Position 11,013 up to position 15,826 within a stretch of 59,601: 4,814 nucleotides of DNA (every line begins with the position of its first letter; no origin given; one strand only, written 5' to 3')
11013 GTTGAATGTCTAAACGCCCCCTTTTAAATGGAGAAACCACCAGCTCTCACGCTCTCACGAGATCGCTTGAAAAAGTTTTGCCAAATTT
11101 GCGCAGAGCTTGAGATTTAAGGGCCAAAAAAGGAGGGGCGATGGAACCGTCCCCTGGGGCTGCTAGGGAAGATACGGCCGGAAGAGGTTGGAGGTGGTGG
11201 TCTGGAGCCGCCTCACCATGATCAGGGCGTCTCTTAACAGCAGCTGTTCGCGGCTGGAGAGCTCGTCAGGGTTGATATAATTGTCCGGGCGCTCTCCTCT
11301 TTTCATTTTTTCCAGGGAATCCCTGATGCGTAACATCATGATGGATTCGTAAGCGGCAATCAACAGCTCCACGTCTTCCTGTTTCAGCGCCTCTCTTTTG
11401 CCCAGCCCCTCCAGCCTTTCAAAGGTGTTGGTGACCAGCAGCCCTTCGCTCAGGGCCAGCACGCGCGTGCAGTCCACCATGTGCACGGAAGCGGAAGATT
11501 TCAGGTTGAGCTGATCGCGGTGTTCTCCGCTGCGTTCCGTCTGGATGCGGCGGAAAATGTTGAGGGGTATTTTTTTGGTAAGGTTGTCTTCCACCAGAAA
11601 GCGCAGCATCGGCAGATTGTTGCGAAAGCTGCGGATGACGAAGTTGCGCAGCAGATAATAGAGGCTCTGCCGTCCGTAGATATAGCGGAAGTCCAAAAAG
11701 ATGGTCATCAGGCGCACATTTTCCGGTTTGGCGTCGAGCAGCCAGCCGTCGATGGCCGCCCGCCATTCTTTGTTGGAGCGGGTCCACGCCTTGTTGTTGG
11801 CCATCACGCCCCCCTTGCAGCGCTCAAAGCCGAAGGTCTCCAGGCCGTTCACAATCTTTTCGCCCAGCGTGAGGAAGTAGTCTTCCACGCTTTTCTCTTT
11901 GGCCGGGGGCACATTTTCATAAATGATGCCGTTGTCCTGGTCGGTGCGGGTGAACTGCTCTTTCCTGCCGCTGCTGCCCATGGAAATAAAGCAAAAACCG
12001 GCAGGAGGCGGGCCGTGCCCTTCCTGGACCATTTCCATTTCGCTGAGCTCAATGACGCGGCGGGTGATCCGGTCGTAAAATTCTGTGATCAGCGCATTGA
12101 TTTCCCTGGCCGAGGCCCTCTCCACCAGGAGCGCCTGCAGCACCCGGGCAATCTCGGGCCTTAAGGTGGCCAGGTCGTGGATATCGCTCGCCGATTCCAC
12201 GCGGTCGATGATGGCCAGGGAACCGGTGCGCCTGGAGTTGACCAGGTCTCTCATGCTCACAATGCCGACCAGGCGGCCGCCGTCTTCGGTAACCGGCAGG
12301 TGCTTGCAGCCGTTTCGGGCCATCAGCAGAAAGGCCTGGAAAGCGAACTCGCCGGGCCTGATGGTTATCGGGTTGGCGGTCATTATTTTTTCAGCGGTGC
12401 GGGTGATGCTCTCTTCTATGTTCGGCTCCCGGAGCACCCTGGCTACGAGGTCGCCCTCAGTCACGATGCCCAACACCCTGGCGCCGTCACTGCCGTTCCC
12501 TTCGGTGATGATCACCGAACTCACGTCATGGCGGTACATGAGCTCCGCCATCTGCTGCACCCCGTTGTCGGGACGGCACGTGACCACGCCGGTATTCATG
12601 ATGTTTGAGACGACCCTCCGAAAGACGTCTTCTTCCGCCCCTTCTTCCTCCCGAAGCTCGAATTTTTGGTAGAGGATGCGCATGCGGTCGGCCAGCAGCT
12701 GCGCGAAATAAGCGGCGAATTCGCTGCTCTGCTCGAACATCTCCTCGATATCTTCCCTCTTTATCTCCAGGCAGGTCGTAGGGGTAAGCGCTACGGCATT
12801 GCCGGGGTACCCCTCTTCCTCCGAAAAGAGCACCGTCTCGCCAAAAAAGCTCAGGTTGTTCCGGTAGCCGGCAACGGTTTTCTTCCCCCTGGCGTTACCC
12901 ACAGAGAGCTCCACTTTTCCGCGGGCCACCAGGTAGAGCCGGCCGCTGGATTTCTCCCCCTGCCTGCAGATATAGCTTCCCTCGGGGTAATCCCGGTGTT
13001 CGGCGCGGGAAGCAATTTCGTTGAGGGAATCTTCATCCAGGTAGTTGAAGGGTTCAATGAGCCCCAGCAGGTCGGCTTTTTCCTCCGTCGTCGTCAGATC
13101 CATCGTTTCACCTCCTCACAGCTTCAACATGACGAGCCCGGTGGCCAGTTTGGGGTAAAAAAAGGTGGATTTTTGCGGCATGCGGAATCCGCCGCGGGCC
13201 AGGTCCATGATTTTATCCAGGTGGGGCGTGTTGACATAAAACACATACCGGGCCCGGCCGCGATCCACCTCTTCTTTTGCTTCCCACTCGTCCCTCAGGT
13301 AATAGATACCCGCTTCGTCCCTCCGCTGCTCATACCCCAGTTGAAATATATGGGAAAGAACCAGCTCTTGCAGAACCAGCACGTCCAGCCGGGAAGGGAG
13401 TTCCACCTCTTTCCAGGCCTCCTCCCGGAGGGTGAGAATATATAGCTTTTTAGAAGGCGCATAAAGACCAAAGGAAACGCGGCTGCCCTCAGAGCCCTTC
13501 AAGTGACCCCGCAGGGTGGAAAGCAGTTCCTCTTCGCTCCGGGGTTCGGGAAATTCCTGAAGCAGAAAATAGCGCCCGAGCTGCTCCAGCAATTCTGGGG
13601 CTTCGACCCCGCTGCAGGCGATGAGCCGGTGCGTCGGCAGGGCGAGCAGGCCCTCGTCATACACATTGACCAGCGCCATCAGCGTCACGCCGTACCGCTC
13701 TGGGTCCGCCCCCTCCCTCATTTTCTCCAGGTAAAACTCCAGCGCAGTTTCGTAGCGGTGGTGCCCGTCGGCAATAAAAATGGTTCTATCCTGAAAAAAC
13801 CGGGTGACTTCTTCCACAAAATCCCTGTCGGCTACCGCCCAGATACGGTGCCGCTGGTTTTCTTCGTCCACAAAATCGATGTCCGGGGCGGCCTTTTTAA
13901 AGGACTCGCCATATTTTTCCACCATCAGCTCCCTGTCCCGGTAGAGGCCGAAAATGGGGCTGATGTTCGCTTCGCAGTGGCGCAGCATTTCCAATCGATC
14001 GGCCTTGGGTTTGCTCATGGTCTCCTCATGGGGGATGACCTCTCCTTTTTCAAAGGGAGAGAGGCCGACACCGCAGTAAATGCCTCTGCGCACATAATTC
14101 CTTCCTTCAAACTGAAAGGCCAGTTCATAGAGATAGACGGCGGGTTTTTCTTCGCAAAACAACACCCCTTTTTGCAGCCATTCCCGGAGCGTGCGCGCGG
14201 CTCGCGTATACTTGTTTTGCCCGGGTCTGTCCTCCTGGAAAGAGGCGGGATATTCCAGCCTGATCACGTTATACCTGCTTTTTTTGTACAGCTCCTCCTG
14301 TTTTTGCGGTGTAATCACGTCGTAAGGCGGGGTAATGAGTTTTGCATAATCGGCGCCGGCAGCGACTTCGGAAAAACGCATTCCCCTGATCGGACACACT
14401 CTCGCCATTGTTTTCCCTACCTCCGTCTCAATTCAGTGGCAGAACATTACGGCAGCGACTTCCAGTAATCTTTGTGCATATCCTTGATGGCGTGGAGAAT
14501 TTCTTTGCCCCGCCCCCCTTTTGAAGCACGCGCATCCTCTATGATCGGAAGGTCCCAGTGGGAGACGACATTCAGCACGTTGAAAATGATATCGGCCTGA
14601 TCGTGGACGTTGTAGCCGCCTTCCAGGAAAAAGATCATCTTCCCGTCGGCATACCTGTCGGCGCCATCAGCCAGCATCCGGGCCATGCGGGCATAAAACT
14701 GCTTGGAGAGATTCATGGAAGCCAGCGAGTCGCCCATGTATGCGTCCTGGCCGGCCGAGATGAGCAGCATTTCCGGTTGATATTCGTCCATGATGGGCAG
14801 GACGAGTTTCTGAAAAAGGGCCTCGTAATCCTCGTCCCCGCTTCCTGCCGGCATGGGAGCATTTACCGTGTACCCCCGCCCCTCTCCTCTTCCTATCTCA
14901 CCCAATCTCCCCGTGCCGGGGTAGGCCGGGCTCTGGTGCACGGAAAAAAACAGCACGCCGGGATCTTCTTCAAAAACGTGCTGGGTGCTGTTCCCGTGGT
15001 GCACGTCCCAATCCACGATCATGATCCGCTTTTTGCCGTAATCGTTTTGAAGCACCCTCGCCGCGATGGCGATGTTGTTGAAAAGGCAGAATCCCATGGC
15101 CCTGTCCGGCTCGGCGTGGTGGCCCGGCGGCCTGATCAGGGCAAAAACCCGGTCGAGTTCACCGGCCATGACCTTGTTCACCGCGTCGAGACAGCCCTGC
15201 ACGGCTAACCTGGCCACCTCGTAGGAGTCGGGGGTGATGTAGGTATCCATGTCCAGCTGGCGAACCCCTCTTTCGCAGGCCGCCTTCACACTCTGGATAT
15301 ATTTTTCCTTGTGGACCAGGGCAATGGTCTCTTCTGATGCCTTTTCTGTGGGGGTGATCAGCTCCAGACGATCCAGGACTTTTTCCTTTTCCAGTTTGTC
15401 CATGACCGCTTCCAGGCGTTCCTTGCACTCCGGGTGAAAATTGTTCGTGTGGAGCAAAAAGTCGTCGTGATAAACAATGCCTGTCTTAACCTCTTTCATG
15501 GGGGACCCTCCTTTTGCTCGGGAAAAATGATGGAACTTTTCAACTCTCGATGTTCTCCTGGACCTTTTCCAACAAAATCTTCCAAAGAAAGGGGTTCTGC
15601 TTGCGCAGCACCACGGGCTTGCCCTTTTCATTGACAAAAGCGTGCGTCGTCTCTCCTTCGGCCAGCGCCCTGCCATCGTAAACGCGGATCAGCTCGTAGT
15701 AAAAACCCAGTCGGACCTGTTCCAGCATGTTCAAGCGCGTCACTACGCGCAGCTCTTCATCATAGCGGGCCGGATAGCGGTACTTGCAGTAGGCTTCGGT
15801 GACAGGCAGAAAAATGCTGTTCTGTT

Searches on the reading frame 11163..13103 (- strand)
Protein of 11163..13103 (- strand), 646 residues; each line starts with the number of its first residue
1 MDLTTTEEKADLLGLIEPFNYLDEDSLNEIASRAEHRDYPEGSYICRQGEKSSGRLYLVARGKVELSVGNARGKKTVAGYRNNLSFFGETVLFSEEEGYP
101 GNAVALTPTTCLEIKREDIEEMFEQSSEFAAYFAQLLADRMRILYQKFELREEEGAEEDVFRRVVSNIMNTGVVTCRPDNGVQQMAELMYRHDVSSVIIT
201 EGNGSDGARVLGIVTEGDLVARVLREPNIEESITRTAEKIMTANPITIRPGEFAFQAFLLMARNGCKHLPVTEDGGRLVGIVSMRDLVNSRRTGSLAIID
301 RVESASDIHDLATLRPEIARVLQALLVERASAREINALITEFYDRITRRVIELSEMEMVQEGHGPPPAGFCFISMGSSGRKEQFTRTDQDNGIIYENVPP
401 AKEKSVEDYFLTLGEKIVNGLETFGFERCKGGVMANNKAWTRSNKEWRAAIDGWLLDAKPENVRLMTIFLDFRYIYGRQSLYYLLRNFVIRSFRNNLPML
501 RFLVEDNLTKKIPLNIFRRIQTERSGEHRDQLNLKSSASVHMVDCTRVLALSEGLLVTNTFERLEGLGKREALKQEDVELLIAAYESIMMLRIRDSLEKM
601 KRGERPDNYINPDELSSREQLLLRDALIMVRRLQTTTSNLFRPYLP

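Call 94: search_protein_families(library=pfam, proteins=[window:11163-13103:-], max_evalue=0.0001)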
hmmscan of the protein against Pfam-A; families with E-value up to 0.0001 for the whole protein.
window:11163-13103:- (646 aa): 4 families
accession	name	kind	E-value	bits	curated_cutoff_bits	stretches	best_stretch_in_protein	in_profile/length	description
PF03445.19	DUF294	-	1.3e-42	145.4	21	1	317-460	2-137/138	Putative nucleotidyltransferase DUF294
PF10335.14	DUF294_C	-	2.1e-39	135.1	22.5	1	499-639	3-143/145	Putative nucleotidyltransferase substrate binding domain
PF00571.33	CBS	-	5.9e-26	91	24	2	238-289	2-53/57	CBS domain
PF00027.35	cNMP_binding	-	1.4e-17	63.9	27.5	1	37-125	2-88/89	Cyclic nucleotide-binding domain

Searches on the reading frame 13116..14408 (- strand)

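Call 95: search_protein_families(library=pfam, proteins=[window:13116-14408:-], max_evalue=0.0001)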
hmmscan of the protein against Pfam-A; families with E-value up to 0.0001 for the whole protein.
window:13116-14408:- (430 aa): 1 family
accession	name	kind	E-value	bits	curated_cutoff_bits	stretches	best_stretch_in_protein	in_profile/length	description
PF06245.16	DUF1015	-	9.3e-84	281.6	25.8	1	5-343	2-324/325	Protein of unknown function (DUF1015)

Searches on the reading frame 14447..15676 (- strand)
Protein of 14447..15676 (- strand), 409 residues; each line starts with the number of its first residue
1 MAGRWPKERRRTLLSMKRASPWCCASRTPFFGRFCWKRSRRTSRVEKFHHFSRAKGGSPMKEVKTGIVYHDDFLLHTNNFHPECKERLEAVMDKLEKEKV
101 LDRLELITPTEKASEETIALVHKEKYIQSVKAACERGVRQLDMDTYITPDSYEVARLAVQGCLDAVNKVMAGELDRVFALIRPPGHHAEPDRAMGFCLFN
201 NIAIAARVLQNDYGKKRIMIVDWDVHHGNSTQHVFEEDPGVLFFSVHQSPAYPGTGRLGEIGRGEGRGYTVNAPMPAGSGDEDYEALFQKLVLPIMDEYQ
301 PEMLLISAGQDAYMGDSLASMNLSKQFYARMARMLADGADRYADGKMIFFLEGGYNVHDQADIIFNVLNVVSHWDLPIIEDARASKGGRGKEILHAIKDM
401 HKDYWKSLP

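Call 42: search_protein_families(library=pfam, proteins=[window:14447-15676:-], max_evalue=0.00001)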
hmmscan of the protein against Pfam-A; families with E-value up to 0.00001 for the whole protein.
window:14447-15676:- (409 aa): 1 family
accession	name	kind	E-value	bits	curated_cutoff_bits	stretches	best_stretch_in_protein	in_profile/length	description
PF00850.24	Hist_deacetyl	-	2e-98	329.8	27.9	1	81-368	1-295/298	Histone deacetylase domain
